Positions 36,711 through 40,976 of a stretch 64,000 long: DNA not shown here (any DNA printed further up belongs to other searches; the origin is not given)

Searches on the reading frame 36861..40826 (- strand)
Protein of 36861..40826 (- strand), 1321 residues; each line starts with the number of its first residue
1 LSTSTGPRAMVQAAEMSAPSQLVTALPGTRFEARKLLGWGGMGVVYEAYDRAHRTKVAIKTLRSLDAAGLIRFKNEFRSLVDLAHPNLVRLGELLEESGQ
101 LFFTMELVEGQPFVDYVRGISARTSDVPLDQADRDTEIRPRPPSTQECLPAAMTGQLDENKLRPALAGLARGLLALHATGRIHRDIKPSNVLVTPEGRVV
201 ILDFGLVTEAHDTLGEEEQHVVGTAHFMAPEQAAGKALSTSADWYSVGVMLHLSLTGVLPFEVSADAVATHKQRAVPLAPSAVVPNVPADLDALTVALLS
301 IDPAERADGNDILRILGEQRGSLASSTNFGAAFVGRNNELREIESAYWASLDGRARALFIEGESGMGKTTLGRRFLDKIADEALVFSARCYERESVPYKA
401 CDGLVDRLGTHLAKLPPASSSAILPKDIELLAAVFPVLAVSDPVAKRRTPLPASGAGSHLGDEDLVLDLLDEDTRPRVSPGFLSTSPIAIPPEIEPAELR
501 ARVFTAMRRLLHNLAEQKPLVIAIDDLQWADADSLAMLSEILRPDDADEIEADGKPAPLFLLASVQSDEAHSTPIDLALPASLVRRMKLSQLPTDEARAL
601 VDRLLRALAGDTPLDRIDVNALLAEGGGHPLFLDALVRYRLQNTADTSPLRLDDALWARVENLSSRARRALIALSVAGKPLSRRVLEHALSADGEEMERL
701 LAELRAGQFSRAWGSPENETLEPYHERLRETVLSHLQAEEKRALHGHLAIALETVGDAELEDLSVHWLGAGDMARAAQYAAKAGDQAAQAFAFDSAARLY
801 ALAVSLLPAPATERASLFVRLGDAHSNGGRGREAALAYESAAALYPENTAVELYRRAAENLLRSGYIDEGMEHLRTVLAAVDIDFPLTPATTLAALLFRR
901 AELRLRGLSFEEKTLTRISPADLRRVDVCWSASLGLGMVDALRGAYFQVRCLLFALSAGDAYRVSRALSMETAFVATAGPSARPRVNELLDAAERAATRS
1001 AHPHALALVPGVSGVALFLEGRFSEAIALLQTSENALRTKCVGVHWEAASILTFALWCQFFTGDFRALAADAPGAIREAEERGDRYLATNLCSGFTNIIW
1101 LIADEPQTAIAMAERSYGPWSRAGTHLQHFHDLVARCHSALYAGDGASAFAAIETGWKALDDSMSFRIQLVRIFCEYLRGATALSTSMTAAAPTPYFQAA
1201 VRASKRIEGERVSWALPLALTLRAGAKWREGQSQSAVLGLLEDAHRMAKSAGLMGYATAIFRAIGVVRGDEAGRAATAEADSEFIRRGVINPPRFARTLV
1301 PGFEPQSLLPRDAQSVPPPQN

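Call 73: search_protein_families(library=padloc, proteins=[window:36861-40826:-], max_evalue=0.00001)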
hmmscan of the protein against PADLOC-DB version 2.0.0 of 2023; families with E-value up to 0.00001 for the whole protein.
window:36861-40826:- (1321 aa): 32 families (the best 25 are shown)
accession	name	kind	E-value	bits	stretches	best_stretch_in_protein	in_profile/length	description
PDLC04042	PD-T4-6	-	7.1e-56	188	2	161-310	110-262/292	-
PDLC04138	mad6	-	9.1e-56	188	1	27-325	49-319/659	mads_6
PDLC04053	PD-T4-6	-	1.7e-50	170.2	2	155-309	105-260/311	-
PDLC04061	PD-T4-6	-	1.8e-44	151.1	2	173-314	133-277/510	-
PDLC04047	PD-T4-6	-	3e-43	146.1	2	155-306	106-258/327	-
PDLC04043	PD-T4-6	-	1.3e-41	141.1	2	155-307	110-264/452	-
PDLC04060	PD-T4-6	-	4.4e-41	139.3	2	168-307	116-256/486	-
PDLC04054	PD-T4-6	-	3.4e-40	136.5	2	166-311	117-264/347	-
PDLC04057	PD-T4-6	-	3.9e-40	136.2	2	155-315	103-265/443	-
PDLC04039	PD-T4-6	-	4.5e-39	132.7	2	156-306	110-261/458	-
PDLC04052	PD-T4-6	-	8.5e-38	128.8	2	174-308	127-264/496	-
PDLC04048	PD-T4-6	-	2.4e-37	127.1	2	174-294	125-246/354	-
PDLC04040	PD-T4-6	-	7.8e-36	121.9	1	177-307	119-252/547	-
PDLC04041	PD-T4-6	-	1.9e-34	117.7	2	155-309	124-282/443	-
PDLC01088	C3a189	-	6.7e-34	115.5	2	167-314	103-256/840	kinase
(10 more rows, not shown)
